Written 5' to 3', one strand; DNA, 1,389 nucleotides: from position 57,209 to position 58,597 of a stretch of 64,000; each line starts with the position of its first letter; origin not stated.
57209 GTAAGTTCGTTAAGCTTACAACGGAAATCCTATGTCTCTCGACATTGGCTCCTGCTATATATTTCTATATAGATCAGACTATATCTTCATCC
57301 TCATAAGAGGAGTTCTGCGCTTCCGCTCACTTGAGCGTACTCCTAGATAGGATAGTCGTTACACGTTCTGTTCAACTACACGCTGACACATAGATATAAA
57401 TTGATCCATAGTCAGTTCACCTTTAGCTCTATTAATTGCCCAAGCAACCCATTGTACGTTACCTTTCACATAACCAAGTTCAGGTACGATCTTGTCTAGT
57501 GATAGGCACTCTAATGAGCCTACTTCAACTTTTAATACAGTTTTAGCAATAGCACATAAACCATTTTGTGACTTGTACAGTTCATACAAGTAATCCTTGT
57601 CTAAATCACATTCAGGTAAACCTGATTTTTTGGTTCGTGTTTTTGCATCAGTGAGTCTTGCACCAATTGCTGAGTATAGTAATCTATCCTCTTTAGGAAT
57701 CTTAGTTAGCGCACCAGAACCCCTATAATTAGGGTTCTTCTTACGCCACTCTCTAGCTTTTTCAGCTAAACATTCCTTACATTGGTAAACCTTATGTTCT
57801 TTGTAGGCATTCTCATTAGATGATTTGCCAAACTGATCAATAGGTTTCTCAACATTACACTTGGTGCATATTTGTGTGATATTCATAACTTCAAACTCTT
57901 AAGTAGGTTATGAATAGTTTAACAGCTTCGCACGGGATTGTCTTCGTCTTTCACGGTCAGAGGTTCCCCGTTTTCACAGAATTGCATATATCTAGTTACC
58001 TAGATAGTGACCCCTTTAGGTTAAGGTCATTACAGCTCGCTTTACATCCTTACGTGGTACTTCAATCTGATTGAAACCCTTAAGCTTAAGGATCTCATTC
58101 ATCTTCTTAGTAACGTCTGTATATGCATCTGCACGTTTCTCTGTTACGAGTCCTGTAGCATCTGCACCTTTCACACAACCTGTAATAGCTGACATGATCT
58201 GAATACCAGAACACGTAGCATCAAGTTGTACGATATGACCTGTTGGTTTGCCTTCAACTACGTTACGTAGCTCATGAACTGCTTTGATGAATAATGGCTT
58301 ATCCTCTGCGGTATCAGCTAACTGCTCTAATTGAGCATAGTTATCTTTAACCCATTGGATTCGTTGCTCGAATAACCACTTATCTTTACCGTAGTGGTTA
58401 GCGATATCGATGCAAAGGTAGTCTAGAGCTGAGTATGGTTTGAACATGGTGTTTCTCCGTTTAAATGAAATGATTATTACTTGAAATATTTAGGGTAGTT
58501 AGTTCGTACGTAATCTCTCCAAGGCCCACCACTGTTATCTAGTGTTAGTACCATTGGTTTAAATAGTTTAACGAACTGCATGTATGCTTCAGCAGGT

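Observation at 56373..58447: Group I intron with a homing endonuclease splits the RNAP II large-subunit gene inside motif B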

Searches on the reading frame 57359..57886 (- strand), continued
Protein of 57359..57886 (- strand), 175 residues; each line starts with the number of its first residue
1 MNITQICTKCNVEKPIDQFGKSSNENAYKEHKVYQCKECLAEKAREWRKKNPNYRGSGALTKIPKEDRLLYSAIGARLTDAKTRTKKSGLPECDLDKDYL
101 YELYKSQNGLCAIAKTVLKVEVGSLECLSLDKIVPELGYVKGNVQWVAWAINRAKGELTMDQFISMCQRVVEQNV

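Call 83: get_annotated_region(hit=H86, flank=3000)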
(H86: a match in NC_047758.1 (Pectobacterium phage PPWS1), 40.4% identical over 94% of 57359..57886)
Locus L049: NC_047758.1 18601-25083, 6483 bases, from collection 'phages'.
description: Pectobacterium phage PPWS1 DNA, complete genome.
organism: Pectobacterium phage PPWS1 (NCBI taxid 1685500)
taxonomy: Viruses; Duplodnaviria; Heunggongvirae; Uroviricota; Caudoviricetes; Autographiviridae; Corkvirinae; Kotilavirus; Kotilavirus PPWS1
host: Wasabia japonica Matsum; source: -; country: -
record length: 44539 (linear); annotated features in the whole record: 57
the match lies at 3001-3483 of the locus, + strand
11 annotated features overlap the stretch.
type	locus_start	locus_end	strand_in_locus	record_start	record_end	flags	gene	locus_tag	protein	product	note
CDS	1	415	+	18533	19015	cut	-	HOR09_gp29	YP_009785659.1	polynucleotide kinase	gene00029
CDS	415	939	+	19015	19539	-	-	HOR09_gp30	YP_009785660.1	gp174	gene00030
CDS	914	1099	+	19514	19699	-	-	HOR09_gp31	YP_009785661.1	hypothetical protein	gene00031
CDS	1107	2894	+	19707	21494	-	-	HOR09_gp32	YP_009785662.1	N4-like RNA polymerase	gene00032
CDS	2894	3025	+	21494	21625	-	-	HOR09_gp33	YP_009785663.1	hypothetical protein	gene00033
CDS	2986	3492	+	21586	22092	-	-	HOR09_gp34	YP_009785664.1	endonuclease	gene00034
CDS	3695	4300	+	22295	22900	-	-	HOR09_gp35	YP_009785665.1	RNA polymerase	gene00035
CDS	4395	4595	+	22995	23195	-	-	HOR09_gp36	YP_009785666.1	hypothetical protein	gene00036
CDS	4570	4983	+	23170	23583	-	-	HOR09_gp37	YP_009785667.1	hypothetical protein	gene00037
CDS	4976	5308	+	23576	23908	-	-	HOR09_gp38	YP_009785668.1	virion structural protein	gene00038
CDS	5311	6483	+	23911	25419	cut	-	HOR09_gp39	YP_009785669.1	head-tail connector protein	gene00039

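Call 84: get_annotated_region(hit=H81, flank=3000)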
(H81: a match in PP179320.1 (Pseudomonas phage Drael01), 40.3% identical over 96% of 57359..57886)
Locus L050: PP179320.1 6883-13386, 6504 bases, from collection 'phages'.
description: Pseudomonas phage Drael01, complete genome.
organism: Pseudomonas phage Drael01 (NCBI taxid 3138533)
taxonomy: Viruses
host: Pseudomonas syringae CC0094; source: apricot soil; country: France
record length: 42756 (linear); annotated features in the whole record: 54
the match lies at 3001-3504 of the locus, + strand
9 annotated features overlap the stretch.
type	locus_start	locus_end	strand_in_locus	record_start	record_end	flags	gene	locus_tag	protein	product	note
CDS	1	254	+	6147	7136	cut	-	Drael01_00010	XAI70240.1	phosphoesterase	[Pseudomonas phage Bf7]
CDS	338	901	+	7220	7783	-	-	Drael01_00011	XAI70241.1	hypothetical protein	-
CDS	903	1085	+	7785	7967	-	-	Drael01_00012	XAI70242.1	hypothetical protein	-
CDS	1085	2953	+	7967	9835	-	-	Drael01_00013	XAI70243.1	RNA polymerase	[Ralstonia phage phiAp1]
CDS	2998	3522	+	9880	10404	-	-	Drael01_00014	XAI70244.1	hypothetical protein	-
CDS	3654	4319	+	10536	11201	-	-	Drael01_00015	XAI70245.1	RNA polymerase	[Ralstonia phage phiAp1]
CDS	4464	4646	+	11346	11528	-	rne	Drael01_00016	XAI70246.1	ribonuclease E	-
CDS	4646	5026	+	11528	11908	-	mnmC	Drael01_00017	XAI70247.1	tRNA 5-methylaminomethyl-2-thiouridine biosynthesis bifunctional protein MnmC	-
CDS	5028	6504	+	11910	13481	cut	-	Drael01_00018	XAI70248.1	head-tail connector protein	[Ralstonia phage phiAp1]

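Call 86: find_encoding_contigs(protein=P0002, flank=3000, max_places=3)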
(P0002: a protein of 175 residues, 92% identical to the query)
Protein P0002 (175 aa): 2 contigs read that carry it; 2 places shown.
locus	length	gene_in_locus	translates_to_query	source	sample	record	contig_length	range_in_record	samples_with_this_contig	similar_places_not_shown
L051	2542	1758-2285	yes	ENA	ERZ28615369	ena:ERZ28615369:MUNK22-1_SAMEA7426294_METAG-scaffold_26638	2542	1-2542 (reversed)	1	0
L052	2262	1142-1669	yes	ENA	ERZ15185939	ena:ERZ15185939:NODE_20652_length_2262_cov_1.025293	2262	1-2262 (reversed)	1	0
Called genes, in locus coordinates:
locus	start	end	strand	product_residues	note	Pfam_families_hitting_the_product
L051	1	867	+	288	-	?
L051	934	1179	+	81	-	PF00940:RNA_pol (weak)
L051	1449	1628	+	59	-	-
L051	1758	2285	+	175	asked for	-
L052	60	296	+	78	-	-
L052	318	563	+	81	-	PF00940:RNA_pol (weak)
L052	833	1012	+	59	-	-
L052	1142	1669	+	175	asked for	-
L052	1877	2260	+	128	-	?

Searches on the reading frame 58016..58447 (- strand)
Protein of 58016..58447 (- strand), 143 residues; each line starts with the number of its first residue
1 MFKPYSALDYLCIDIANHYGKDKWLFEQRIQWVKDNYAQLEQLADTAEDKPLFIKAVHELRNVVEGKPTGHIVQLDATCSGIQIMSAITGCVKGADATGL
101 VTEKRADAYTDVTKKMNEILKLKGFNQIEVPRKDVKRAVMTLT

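Call 5: search_protein_families(library=pfam, proteins=[window:58016-58447:-], max_evalue=0.1)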
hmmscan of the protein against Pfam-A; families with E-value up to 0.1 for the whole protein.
window:58016-58447:- (143 aa): 1 family
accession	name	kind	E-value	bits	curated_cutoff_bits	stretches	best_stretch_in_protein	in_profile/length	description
PF00940.24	RNA_pol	-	2.8e-18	66.4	22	1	7-142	7-166/448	DNA-dependent RNA polymerase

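Call 7: search_protein_families(library=phrogs, proteins=[window:58016-58447:-], max_evalue=0.01)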
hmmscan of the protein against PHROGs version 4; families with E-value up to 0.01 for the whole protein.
window:58016-58447:- (143 aa): 4 families
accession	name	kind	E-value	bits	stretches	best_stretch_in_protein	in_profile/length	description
phrog_2051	-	DNA, RNA and nucleotide metabolism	1.3e-57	196.6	1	2-142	1-140/401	RNA polymerase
phrog_20599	-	DNA, RNA and nucleotide metabolism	9.3e-39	133.6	1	3-139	2-147/149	RNA polymerase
phrog_414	-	DNA, RNA and nucleotide metabolism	7.9e-30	104.7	1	7-142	427-590/816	RNA polymerase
phrog_2166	-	DNA, RNA and nucleotide metabolism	1.4e-11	44.9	1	9-134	325-464/505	N4-like RNA polymerase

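Call 87: list_cluster_members(proteins=[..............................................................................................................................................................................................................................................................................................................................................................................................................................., window:58016-58447:-, window:57359-57886:-])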
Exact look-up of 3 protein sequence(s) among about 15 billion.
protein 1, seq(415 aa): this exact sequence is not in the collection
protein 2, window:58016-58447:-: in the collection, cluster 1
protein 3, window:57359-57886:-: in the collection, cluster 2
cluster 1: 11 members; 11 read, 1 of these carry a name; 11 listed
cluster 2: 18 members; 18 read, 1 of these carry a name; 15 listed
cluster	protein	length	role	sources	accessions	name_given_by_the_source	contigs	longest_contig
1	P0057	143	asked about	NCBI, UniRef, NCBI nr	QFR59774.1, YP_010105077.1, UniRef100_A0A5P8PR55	RNA polymerase large subunit [Acinetobacter phage VB_ApiP_XC38] | DNA-directed RNA polymerase n=1 Tax=Acinetobacter phage VB_ApiP_XC38 TaxID=2655002 ... | RNA polymerase [Acinetobacter phage VB_ApiP_XC38]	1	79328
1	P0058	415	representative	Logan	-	-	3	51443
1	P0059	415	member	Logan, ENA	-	-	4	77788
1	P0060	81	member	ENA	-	-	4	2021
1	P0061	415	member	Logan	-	-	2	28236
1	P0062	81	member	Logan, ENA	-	-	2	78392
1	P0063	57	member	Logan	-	-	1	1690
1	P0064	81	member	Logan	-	-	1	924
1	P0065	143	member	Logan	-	-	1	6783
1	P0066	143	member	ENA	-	-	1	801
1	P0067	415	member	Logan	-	-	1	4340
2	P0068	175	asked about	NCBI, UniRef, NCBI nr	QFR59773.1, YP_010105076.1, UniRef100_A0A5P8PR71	hypothetical protein VBApiPXC38_86 [Acinetobacter phage VB_ApiP_XC38] | Uncharacterized protein n=1 Tax=Acinetobacter phage VB_ApiP_XC38 TaxID=2655002 ... | endonuclease [Acinetobacter phage VB_ApiP_XC38]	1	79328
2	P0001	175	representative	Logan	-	-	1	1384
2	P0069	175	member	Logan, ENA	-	-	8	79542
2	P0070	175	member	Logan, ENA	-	-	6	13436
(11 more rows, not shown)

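Call 89: find_encoding_contigs(protein=P0058, flank=2500, max_places=3)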
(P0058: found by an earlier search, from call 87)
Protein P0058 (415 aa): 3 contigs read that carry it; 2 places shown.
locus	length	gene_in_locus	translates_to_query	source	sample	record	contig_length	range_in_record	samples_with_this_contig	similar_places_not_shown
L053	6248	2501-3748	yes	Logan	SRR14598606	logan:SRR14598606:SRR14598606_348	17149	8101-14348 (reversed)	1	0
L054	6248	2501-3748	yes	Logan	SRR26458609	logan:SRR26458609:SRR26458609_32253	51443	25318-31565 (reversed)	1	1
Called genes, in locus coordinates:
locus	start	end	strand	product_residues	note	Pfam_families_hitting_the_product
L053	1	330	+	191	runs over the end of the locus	-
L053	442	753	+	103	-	-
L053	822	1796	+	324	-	-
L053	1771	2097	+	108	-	-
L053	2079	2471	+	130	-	-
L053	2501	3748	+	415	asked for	PF00940:RNA_pol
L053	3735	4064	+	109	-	-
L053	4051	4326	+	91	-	-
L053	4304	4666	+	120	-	-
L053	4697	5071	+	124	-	-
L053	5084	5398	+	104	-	-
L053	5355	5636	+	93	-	-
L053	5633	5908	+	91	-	-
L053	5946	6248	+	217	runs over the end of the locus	-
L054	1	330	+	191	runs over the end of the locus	-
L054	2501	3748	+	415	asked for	PF00940:RNA_pol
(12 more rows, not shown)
